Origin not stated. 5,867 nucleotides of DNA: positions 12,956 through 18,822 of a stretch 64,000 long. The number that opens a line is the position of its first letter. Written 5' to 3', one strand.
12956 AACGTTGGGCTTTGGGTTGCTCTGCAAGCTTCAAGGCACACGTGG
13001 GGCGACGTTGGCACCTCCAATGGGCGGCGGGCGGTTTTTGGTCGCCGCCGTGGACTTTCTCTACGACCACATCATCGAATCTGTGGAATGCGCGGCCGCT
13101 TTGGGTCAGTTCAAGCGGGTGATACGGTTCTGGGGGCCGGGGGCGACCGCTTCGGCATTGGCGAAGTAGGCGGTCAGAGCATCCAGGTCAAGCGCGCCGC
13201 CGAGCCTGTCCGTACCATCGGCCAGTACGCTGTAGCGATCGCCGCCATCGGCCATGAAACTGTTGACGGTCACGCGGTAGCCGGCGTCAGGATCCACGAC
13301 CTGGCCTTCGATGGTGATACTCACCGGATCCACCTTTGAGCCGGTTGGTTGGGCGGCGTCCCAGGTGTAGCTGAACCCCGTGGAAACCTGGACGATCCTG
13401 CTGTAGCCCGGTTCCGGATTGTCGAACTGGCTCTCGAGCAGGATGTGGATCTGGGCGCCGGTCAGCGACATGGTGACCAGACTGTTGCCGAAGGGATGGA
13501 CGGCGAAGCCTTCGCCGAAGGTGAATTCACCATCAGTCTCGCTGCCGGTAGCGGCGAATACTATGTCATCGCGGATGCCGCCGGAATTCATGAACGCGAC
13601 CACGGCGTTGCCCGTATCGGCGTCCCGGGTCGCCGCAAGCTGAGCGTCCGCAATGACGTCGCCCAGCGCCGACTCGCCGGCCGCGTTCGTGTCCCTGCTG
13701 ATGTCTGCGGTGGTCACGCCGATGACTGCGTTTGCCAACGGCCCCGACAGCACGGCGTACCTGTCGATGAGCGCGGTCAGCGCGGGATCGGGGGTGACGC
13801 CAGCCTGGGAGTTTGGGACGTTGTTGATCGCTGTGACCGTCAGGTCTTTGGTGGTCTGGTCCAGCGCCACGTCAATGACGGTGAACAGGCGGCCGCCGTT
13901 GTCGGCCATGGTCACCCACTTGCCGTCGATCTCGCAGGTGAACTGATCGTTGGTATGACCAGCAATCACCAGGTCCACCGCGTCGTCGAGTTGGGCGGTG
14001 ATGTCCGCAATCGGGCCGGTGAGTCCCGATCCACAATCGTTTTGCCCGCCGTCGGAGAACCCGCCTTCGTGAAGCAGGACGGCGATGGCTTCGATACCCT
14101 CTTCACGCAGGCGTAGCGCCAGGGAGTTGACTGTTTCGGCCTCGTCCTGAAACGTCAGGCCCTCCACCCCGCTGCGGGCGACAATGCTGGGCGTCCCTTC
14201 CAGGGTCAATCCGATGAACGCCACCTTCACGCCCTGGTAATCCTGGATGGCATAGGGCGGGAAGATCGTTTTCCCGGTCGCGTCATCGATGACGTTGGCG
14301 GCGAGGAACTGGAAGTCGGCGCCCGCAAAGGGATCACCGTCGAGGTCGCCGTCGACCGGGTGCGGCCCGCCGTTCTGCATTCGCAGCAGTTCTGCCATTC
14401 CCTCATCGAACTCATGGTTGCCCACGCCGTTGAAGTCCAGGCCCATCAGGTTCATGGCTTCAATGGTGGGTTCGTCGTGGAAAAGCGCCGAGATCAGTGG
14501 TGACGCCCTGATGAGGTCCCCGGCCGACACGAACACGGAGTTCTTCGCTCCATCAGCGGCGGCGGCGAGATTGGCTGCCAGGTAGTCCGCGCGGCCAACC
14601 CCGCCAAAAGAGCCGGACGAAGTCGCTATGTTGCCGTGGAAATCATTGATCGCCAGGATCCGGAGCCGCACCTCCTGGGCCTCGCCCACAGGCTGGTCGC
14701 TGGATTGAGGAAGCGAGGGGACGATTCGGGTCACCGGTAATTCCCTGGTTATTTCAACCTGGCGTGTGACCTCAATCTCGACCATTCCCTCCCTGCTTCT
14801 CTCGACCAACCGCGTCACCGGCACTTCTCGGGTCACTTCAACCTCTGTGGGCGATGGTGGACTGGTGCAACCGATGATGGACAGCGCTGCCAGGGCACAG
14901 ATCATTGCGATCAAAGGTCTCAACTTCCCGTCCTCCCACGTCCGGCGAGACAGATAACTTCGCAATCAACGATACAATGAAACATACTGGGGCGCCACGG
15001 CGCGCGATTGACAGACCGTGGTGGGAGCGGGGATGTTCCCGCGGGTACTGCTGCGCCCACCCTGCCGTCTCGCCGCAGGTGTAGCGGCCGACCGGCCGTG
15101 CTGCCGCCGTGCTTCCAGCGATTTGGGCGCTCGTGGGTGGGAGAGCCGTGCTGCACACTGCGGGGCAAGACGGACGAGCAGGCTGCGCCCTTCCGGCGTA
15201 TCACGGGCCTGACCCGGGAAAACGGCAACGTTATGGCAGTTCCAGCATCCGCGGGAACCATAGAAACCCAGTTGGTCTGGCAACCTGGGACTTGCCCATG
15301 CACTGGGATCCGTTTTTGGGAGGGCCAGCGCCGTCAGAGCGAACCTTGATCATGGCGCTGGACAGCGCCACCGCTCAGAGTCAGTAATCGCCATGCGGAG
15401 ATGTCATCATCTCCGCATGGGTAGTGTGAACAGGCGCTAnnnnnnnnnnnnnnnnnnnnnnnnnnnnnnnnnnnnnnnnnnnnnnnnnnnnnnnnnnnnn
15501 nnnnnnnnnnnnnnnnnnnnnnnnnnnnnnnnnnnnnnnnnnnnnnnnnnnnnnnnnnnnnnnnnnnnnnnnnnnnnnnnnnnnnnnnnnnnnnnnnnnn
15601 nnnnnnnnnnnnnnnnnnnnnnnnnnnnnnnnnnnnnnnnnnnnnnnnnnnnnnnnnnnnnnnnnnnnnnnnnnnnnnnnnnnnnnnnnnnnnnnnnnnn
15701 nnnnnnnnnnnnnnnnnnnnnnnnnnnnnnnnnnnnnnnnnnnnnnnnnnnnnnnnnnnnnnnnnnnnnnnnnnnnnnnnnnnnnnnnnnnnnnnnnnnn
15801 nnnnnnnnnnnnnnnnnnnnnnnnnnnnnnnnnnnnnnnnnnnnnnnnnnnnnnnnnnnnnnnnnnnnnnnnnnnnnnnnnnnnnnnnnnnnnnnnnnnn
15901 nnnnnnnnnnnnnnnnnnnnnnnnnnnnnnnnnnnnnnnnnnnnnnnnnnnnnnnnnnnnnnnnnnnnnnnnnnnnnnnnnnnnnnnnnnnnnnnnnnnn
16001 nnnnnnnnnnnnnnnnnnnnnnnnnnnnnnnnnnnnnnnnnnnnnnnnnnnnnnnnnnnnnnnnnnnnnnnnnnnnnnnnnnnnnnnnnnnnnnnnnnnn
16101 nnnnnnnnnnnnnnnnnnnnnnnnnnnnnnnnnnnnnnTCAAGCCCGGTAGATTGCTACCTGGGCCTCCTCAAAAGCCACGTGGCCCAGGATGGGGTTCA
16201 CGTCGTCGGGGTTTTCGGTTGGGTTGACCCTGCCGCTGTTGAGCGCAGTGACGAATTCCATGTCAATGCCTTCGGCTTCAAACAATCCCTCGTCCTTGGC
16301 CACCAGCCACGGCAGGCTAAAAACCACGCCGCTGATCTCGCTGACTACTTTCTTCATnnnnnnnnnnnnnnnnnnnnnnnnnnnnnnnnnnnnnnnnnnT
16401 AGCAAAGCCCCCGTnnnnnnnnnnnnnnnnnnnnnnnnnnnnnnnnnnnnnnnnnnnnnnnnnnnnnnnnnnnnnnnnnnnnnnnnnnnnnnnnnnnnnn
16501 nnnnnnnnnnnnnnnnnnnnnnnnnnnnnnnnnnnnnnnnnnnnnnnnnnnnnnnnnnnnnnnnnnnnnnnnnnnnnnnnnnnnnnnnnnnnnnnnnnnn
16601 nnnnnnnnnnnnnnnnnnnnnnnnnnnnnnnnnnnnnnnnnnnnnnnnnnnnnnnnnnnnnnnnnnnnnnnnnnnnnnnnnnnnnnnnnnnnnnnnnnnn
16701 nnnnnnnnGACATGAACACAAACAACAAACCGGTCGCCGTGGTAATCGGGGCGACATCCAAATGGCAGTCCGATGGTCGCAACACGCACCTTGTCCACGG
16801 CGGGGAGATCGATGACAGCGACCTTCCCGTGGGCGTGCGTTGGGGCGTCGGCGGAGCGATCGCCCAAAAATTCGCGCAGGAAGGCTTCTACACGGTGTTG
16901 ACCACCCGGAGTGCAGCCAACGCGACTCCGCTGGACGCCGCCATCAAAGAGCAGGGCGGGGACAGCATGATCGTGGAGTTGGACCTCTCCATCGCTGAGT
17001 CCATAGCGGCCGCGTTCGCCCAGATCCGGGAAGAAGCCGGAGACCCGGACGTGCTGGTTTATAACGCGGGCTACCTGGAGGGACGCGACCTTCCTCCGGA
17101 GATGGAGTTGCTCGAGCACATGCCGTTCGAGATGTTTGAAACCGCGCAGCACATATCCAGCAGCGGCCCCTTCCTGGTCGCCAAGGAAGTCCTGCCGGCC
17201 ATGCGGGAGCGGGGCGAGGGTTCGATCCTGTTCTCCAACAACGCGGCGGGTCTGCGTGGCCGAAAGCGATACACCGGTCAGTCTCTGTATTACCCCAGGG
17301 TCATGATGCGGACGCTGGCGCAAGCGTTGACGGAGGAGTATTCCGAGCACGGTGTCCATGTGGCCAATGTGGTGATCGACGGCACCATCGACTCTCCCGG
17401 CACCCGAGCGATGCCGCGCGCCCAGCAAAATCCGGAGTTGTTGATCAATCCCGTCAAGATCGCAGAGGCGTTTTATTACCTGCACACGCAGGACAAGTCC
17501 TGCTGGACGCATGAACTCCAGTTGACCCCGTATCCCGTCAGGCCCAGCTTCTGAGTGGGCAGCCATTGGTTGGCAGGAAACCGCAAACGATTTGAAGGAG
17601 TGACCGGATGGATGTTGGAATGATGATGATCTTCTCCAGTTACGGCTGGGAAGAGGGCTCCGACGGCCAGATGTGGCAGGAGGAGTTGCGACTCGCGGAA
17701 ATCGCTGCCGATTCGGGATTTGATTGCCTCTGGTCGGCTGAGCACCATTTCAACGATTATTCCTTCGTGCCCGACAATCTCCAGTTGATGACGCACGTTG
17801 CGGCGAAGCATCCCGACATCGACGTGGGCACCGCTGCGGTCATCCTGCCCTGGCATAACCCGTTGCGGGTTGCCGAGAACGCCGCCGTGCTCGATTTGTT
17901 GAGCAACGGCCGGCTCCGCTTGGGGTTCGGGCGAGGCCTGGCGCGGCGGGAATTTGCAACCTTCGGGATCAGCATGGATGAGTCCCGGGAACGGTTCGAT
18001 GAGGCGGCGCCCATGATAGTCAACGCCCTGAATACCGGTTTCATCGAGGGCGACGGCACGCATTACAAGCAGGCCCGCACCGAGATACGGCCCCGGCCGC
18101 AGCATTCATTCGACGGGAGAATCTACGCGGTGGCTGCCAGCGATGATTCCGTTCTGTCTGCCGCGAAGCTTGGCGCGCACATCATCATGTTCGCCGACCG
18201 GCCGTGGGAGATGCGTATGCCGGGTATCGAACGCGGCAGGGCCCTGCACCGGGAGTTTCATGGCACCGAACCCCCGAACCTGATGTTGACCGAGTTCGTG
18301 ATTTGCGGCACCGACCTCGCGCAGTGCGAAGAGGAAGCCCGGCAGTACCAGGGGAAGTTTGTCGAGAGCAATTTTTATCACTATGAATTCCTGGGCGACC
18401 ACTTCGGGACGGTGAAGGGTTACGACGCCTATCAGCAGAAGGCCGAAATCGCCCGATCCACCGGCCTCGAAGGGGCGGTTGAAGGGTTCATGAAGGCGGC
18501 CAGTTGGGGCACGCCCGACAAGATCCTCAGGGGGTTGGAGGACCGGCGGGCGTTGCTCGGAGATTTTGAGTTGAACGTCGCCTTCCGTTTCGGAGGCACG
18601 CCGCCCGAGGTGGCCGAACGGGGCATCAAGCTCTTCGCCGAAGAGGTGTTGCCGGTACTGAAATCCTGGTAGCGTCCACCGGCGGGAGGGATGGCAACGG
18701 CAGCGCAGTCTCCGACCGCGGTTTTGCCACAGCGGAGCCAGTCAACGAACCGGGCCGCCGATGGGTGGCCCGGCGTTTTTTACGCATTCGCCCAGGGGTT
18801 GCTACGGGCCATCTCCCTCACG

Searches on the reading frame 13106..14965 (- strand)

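Call 20: search_protein_families(library=ncbifam, proteins=[window:13106-14965:-], max_evalue=0.001)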
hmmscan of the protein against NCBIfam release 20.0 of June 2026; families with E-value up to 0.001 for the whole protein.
window:13106-14965:- (619 aa): 14 families
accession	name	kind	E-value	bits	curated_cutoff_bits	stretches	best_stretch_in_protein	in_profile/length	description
NF006936.0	PRK09419.1-3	equivalog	1e-78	265.1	2542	1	98-601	701-1177/1212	multifunctional 2',3'-cyclic-nucleotide 2'-phosphodiesterase/3'-nucleotidase/5'-nucleotidase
NF047875.1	5nuc_LPXTG_Strp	exception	3.8e-74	250.4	1050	1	95-603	26-551/684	surface-anchored 5'-nucleotidase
NF006934.0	PRK09419.1-1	subfamily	1.5e-57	195.1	1646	1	93-582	623-1068/1174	multifunctional 2',3'-cyclic-nucleotide 2'-phosphodiesterase/3'-nucleotidase/5'-nucleotidase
NF007109.1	PRK09558.1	equivalog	2.1e-47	162.1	600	2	95-345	30-262/550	bifunctional UDP-sugar hydrolase/5'-nucleotidase UshA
NF006937.0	PRK09419.1-4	equivalog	1.1e-30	105.8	2554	1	140-585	677-1121/1411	multifunctional 2',3'-cyclic-nucleotide 2'-phosphodiesterase/3'-nucleotidase/5'-nucleotidase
NF006935.0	PRK09419.1-2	equivalog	1.8e-29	102.1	2801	1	129-617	687-1175/1445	multifunctional 2',3'-cyclic-nucleotide 2'-phosphodiesterase/3'-nucleotidase/5'-nucleotidase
NF040549.1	Nt5e_LPXTG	exception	2e-23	82.5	1050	1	84-509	82-485/731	cell surface ecto-5'-nucleotidase Nt5e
TIGR01530.1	nadN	equivalog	6.3e-22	77.8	436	2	127-301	35-193/550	NAD nucleotidase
TIGR04486.1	thiosulf_SoxB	equivalog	6.6e-22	77.5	550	1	104-567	99-516/556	thiosulfohydrolase SoxB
NF006938.0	PRK09420.1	equivalog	1.6e-15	56.6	486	1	96-343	20-264/648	bifunctional 2',3'-cyclic-nucleotide 2'-phosphodiesterase/3'-nucleotidase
TIGR01390.1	CycNucDiestase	equivalog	8.2e-15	54.3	883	1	100-370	2-283/626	2',3'-cyclic-nucleotide 2'-phosphodiesterase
NF008871.0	PRK11907.1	equivalog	6.5e-14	51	1266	1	66-343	81-356/814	bifunctional 2',3'-cyclic-nucleotide 2'-phosphodiesterase/3'-nucleotidase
NF041198.1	UshA_like_PCGU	equivalog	8e-12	44.5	275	1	96-288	19-201/519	UshA-like (seleno)protein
NF006933.0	PRK09418.1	equivalog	0.00021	19.6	1419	0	89-377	29-325/780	bifunctional 2',3'-cyclic-nucleotide 2'-phosphodiesterase/3'-nucleotidase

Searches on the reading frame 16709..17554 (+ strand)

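Call 20: search_protein_families(library=ncbifam, proteins=[window:16709-17554:+], max_evalue=0.001)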
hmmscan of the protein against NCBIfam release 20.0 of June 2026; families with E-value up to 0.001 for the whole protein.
window:16709-17554:+ (281 aa): 176 families (the best 25 are shown)
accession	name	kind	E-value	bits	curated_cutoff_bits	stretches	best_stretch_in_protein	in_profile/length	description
NF005672.0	PRK07454.1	equivalog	6.8e-21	74.5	234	1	42-273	13-235/241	SDR family oxidoreductase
TIGR01830.1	3oxo_ACP_reduc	equivalog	3e-20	72.9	297.75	1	42-241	5-195/239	3-oxoacyl-[acyl-carrier-protein] reductase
NF004791.0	PRK06138.1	equivalog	9.2e-20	71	312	1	44-249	14-208/252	SDR family oxidoreductase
NF005806.0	PRK07666.1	equivalog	1.2e-19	70.6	286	1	42-254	14-216/239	3-ketoacyl-ACP reductase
TIGR01963.1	PHB_DH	subfamily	1.7e-19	70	307.05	1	42-217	8-174/255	3-hydroxybutyrate dehydrogenase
NF009093.0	PRK12429.1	subfamily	4e-19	68.9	258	1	42-230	12-190/259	3-hydroxybutyrate dehydrogenase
NF009466.0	PRK12826.1-2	subfamily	5.1e-19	68.7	222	1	46-258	14-225/248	3-oxoacyl-ACP reductase FabG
NF005559.1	PRK07231.1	subfamily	7e-19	68.3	215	1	42-227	11-186/249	glucose 1-dehydrogenase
NF009468.0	PRK12826.1-4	equivalog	1.8e-18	67.2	318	1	42-238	14-201/256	SDR family oxidoreductase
NF005681.0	PRK07478.1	subfamily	2.3e-18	66.5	267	1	42-243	13-206/254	SDR family oxidoreductase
NF004198.0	PRK05653.1-3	equivalog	4e-18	65.8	296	1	42-245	14-207/248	3-oxoacyl-ACP reductase FabG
NF004824.0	PRK06180.1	subfamily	2.6e-17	62.9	298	1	41-222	10-179/279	oxidoreductase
NF005853.0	PRK07774.1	equivalog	2.8e-17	62.9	303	1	43-235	14-196/250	SDR family oxidoreductase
TIGR01829.1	AcAcCoA_reduct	subfamily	6.9e-17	61.9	302.1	1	42-239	7-195/242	acetoacetyl-CoA reductase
NF004203.0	PRK05653.2-4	subfamily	2e-16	60.2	313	1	42-230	13-193/260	3-oxoacyl-ACP reductase FabG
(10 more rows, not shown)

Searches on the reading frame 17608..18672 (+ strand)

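Call 20: search_protein_families(library=ncbifam, proteins=[window:17608-18672:+], max_evalue=0.001)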
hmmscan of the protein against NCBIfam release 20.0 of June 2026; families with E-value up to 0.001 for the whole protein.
window:17608-18672:+ (354 aa): 27 families (the best 25 are shown)
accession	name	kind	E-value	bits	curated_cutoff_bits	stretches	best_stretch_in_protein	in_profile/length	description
NF052254.1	luciferase_Alph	exception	2.6e-31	109.1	600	1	9-353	7-352/354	luciferase subunit alpha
TIGR04027.1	LLM_KPN_01858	hypoth_equivalog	3.4e-28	98.6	412.9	1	33-163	29-160/326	putative FMN-dependent luciferase-like monooxygenase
TIGR03619.1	F420_Rv2161c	subfamily_domain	1.8e-25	90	166.9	1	29-201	3-189/247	TIGR03619 family F420-dependent LLM class oxidoreductase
TIGR03558.1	oxido_grp_1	subfamily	2.8e-24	85.9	166.95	1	19-311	15-292/325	MsnO8 family LLM class oxidoreductase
TIGR04020.1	seco_metab_LLM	subfamily_domain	1.8e-21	76.7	244.45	1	18-310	13-306/341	MupA/Atu3671 family FMN-dependent luciferase-like monooxygenase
TIGR03571.1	lucif_BA3436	subfamily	1.9e-20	73.4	303.9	1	22-166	29-179/304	TIGR03571 family LLM class oxidoreductase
TIGR03858.1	LLM_2I7G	subfamily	4.4e-20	71.9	462.25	1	25-351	27-336/337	Atu2307/SP_0267 family LLM class monooxygenase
NF052255.1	luciferase_Beta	exception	7.5e-19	67.9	500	1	35-256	35-257/325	luciferase subunit beta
TIGR03560.1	F420_Rv1855c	subfamily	7.9e-18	65.1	231.4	1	20-167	9-165/227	TIGR03560 family F420-dependent LLM class oxidoreductase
TIGR03621.1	F420_MSMEG_2516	subfamily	3.6e-15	55.9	213.15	1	27-196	17-176/295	TIGR03621 family F420-dependent LLM class oxidoreductase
TIGR03555.1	F420_mer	equivalog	1.1e-12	48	348.7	1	28-210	16-193/325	5,10-methylenetetrahydromethanopterin reductase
TIGR04036.1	LLM_CE1758_fam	subfamily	1.4e-12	47.1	479.1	1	23-121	27-124/355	CE1758 family FMN-dependent luciferase-like monooxygenase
TIGR03564.1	F420_MSMEG_4879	subfamily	6.9e-12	45.5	234.25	1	30-157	5-126/265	TIGR03564 family F420-dependent LLM class oxidoreductase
NF002619.0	PRK02271.1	equivalog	9.7e-12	44.8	276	1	28-209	18-193/329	5,10-methylenetetrahydromethanopterin reductase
NF007802.0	PRK10508.1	equivalog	4.2e-11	42.5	540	1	22-114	25-117/335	luciferase-like monooxygenase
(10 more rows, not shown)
